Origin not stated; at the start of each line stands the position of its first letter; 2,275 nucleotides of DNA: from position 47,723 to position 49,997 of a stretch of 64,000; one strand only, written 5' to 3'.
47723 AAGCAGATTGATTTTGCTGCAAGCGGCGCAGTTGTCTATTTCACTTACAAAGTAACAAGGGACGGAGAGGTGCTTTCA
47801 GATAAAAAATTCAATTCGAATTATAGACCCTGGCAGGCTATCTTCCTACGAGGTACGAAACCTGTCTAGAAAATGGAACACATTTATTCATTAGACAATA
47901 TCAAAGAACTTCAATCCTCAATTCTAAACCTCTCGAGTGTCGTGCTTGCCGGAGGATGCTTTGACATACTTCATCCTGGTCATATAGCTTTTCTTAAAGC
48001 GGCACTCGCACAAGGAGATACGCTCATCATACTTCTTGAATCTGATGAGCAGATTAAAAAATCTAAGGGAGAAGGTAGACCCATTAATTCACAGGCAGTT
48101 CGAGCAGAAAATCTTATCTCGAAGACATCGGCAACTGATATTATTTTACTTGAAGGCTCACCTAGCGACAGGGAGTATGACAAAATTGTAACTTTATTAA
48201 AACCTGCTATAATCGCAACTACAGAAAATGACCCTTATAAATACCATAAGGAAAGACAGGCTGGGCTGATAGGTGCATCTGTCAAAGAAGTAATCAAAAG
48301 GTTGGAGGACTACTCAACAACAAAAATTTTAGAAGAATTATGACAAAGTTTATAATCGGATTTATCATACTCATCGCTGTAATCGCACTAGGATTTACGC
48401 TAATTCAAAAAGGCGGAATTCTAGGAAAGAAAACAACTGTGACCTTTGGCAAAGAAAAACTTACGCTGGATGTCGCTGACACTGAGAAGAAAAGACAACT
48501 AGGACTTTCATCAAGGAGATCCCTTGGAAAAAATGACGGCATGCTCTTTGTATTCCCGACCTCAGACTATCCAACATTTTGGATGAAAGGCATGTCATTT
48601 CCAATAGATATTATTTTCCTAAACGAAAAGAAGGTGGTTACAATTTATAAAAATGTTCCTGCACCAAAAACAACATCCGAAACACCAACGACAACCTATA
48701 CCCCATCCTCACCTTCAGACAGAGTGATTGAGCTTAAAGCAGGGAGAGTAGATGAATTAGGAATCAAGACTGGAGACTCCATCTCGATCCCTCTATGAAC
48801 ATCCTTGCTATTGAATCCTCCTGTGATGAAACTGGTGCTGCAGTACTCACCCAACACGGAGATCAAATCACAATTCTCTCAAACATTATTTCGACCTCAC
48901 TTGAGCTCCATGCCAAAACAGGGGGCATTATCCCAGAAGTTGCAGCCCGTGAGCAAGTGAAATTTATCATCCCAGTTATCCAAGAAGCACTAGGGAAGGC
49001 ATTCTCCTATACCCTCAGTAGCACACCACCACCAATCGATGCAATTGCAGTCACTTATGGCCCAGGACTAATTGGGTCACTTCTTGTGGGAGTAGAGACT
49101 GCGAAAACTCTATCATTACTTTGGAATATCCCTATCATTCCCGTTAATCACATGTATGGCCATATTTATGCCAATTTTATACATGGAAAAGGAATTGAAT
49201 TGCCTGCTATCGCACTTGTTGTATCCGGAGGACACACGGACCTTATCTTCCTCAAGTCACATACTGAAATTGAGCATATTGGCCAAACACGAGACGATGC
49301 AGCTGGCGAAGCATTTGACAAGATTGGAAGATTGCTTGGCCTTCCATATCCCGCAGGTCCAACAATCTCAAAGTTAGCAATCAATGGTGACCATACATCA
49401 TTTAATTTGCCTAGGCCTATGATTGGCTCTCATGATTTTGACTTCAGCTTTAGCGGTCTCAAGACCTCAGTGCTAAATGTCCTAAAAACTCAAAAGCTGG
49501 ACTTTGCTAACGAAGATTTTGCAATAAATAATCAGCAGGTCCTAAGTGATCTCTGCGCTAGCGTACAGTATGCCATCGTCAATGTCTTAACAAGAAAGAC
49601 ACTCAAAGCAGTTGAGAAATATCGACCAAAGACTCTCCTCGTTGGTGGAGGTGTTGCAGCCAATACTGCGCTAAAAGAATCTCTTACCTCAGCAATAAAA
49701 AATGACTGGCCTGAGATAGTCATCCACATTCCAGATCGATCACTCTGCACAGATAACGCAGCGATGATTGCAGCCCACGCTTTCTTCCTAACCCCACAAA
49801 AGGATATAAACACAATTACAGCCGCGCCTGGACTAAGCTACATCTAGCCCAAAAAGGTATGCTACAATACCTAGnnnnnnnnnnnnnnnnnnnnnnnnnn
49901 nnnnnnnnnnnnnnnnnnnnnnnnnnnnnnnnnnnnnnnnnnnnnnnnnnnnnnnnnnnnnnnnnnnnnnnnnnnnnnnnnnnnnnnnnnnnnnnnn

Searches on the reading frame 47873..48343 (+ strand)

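Call 12: search_protein_families(library=pfam, proteins=[window:47873-48343:+], max_evalue=0.001)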
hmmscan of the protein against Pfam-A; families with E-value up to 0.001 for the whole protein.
window:47873-48343:+ (156 aa): 1 family
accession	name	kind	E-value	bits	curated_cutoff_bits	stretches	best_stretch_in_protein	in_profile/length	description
PF01467.32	CTP_transf_like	-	3.2e-13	50.5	21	1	25-153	1-131/133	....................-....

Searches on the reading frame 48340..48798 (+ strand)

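Call 12: search_protein_families(library=pfam, proteins=[window:48340-48798:+], max_evalue=0.001)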
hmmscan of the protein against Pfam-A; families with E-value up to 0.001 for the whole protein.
window:48340-48798:+ (152 aa): 1 family
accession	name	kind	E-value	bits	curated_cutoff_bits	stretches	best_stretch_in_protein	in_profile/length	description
PF02643.20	DUF192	-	2.7e-29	101.6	27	1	42-150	2-96/96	Uncharacterized ACR, COG1430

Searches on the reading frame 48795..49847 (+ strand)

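Call 12: search_protein_families(library=pfam, proteins=[window:48795-49847:+], max_evalue=0.001)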
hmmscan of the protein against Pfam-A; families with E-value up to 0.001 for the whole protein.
window:48795-49847:+ (350 aa): 1 family
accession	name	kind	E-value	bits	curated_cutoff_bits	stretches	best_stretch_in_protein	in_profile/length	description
PF00814.31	TsaD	-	5.5e-85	285.7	24.8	1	26-326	1-263/264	tRNA N6-adenosine threonylcarbamoyltransferase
